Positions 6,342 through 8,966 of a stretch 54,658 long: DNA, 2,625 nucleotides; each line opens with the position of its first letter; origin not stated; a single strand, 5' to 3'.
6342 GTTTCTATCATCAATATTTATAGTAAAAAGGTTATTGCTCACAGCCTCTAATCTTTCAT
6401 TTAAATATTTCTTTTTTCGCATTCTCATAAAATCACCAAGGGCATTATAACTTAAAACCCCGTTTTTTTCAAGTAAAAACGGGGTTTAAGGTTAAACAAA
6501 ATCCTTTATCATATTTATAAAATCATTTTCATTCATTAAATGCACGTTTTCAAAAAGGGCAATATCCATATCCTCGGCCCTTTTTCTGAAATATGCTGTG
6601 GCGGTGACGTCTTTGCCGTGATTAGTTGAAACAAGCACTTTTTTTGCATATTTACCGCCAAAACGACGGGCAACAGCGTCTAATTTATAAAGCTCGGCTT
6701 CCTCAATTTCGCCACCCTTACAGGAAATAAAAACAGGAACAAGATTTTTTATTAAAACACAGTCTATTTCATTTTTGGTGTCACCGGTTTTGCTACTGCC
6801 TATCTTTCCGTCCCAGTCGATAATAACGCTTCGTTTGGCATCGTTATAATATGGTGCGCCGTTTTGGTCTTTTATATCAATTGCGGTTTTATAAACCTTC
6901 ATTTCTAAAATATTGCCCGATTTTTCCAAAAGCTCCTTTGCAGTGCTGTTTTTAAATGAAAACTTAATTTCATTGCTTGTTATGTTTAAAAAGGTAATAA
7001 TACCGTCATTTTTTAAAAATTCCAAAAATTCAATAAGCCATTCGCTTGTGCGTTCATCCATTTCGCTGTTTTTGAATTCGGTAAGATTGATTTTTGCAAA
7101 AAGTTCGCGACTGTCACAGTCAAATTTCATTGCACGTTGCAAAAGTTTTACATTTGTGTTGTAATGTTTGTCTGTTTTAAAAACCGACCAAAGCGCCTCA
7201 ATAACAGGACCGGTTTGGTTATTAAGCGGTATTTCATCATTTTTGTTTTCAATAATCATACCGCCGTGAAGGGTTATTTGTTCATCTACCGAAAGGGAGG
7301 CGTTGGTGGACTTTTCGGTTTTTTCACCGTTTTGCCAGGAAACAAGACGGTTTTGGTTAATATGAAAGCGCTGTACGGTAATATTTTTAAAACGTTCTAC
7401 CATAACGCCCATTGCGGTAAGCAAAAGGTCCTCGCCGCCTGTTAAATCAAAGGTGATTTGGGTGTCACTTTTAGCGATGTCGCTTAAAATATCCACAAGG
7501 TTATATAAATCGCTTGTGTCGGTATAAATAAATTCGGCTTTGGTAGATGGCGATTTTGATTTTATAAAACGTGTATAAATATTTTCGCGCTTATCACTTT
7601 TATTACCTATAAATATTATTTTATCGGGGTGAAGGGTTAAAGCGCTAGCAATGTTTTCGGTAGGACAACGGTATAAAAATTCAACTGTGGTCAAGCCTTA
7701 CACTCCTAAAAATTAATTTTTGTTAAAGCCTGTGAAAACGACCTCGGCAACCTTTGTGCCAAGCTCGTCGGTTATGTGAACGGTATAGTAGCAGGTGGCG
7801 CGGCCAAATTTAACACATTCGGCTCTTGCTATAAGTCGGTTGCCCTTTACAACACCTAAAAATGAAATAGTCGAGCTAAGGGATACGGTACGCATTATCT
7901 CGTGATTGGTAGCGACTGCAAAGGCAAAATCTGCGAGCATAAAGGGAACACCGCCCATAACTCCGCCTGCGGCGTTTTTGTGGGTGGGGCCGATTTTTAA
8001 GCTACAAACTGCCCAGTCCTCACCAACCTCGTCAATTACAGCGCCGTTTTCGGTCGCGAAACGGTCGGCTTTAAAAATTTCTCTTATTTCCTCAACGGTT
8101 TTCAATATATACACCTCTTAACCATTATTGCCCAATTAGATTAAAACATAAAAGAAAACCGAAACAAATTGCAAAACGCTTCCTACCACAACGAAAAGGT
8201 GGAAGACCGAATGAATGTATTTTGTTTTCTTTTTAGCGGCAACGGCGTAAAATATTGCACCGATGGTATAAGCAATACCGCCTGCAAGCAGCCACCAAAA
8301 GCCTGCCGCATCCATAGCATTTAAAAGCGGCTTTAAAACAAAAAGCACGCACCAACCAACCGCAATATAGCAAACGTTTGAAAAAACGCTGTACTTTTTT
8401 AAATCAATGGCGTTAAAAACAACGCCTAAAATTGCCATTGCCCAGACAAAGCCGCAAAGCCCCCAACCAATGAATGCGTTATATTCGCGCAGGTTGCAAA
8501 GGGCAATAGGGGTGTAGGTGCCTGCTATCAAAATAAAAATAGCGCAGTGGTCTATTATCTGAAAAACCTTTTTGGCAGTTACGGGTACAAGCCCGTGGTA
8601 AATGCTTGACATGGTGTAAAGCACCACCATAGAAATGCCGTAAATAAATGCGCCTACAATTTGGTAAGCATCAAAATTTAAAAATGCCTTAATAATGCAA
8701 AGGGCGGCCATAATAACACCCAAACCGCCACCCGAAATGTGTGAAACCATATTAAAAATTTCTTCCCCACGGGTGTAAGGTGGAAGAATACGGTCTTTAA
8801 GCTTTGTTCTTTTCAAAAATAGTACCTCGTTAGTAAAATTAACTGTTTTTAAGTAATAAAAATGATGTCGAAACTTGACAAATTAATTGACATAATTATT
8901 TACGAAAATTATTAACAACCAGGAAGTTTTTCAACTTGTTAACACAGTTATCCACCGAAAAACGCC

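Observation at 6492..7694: Orphan CARF + PD-(D/E)xK-like (Card1/Can2-like) gene inside a housekeeping operon, with no CRISPR-Cas or cyclase nearby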

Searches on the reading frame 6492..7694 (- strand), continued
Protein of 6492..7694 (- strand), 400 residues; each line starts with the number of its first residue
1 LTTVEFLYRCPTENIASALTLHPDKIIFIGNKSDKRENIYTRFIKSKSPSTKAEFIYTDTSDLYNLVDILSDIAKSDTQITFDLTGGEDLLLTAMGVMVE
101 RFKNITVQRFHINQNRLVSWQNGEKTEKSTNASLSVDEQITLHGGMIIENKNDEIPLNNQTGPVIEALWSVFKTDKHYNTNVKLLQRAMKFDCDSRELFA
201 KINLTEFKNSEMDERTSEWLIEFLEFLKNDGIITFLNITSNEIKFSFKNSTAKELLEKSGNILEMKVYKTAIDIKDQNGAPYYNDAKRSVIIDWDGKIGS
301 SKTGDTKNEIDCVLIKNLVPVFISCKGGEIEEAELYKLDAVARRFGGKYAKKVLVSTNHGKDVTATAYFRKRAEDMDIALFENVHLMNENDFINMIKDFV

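Call 100: search_solved_structures(query=L043:3689-5164:+, max_evalue=0.01, show_alignments=1)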
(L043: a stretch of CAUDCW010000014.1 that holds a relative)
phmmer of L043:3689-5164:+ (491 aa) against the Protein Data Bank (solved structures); distinct sequences matched with E-value up to 0.01: 9.
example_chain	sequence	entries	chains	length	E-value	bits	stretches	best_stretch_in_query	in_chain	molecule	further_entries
9lq5_B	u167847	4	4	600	6.4e-32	114.4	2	211-348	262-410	Type III-B CRISPR-associated protein Cas10/Cmr2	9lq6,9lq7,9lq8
3w2v_A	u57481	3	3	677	1.2e-10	44.3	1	248-363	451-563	CRISPR system Cmr subunit Cmr2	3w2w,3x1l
9arw_A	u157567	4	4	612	1.2e-10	44.3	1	210-369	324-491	Type III-B CRISPR-associated protein Cas10/Cmr2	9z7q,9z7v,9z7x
4doz_A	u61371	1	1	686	1.5e-10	44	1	248-363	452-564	Putative uncharacterized protein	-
3ung_C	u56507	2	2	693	1.6e-10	43.9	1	248-363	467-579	Cmr2dHD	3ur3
4h4k_C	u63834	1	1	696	1.6e-10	43.9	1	248-363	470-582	CRISPR system Cmr subunit Cmr2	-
4w8y_A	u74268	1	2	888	3.9e-10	42.6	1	248-363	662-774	CRISPR system Cmr subunit Cmr2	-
9l7c_B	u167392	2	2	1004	7.3e-09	38.4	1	236-369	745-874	GGDEF domain-containing protein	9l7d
9x25_B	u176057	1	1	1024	7.8e-09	38.3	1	236-369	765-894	GGDEF domain-containing protein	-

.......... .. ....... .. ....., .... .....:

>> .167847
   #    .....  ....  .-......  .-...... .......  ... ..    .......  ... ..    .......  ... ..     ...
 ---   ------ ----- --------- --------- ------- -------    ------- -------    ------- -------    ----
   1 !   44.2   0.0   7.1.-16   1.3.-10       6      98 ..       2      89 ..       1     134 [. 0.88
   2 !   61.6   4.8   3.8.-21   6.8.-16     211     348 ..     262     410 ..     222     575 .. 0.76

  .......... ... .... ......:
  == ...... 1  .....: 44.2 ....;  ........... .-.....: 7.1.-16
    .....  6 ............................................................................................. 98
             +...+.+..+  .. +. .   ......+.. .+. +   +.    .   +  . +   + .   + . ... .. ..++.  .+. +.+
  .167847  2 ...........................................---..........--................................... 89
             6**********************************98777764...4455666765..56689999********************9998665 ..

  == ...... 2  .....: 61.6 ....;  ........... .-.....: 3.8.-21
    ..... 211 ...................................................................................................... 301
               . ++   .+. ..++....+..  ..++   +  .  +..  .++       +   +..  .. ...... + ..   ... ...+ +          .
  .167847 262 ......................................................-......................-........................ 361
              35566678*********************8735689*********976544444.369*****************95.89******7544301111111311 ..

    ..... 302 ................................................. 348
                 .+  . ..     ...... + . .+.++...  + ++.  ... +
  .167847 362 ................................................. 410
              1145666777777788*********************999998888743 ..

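Call 106: search_protein_representatives(alignment_id=A1)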
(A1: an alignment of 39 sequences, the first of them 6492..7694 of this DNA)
Query: 39 sequences, 415 profile positions. Proteins with E-value up to 0.001 (for the whole library): 2325; up to 1e-10: 1394; up to 1e-30: 751. The best 150 are listed.
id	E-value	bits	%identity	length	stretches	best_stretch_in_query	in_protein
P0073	1.8e-172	590.1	-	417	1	1-414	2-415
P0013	7.1e-170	581.6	-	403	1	1-413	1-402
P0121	3.8e-162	556.1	-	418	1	1-413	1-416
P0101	6.8e-151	519.1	-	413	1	1-414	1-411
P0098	2.0e-150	517.5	-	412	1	1-414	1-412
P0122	3.8e-144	496.8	-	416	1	1-412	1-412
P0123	4.0e-143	493.5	-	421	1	1-413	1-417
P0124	1.1e-142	492.0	-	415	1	1-413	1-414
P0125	1.6e-142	491.5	-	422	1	1-413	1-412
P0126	3.3e-141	487.2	-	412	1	1-408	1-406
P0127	1.2e-139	482.0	-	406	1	1-412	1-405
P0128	1.9e-139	481.3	-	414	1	1-413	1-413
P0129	1.9e-139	481.3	-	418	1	1-413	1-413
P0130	5.7e-138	476.5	-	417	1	2-414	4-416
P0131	5.5e-137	473.2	-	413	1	1-414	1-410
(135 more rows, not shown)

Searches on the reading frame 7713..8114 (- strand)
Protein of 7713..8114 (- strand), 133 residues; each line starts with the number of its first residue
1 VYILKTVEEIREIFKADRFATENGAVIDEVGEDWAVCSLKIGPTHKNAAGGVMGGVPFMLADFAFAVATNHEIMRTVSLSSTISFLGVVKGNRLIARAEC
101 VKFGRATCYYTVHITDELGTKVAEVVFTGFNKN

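Call 3: search_protein_families(library=pfam, proteins=[window:7713-8114:-], max_evalue=1)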
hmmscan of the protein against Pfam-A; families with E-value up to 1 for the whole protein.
window:7713-8114:- (133 aa): 4 families
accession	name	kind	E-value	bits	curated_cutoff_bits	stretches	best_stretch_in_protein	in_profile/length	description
PF03061.28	4HBT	-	1.6e-07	31.9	20.6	1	50-122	2-78/79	Thioesterase superfamily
PF13622.12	4HBT_3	-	0.0033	18.1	24.3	1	64-124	20-77/83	Acyl-CoA thioesterase N-terminal domain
PF14539.12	DUF4442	-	0.012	16.2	25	1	25-127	21-128/132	Domain of unknown function (DUF4442)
PF20789.3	4HBT_3C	-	0.11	13.1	24.1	1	59-125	64-134/140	Acyl-CoA thioesterase C-terminal domain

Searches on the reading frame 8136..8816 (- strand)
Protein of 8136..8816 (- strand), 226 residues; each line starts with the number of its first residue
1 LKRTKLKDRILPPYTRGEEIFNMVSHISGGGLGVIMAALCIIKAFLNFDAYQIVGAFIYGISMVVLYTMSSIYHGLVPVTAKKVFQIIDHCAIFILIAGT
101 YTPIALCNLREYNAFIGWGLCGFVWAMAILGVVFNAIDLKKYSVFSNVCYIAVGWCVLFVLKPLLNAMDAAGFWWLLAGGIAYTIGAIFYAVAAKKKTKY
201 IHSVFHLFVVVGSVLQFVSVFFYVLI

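Call 3: search_protein_families(library=pfam, proteins=[window:8136-8816:-], max_evalue=1)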
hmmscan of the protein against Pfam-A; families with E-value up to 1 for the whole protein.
window:8136-8816:- (226 aa): 1 family
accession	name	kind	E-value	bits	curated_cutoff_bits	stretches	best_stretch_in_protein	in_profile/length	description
PF03006.26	HlyIII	-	9.1e-39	133.9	26.2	1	17-217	4-224/224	Haemolysin-III related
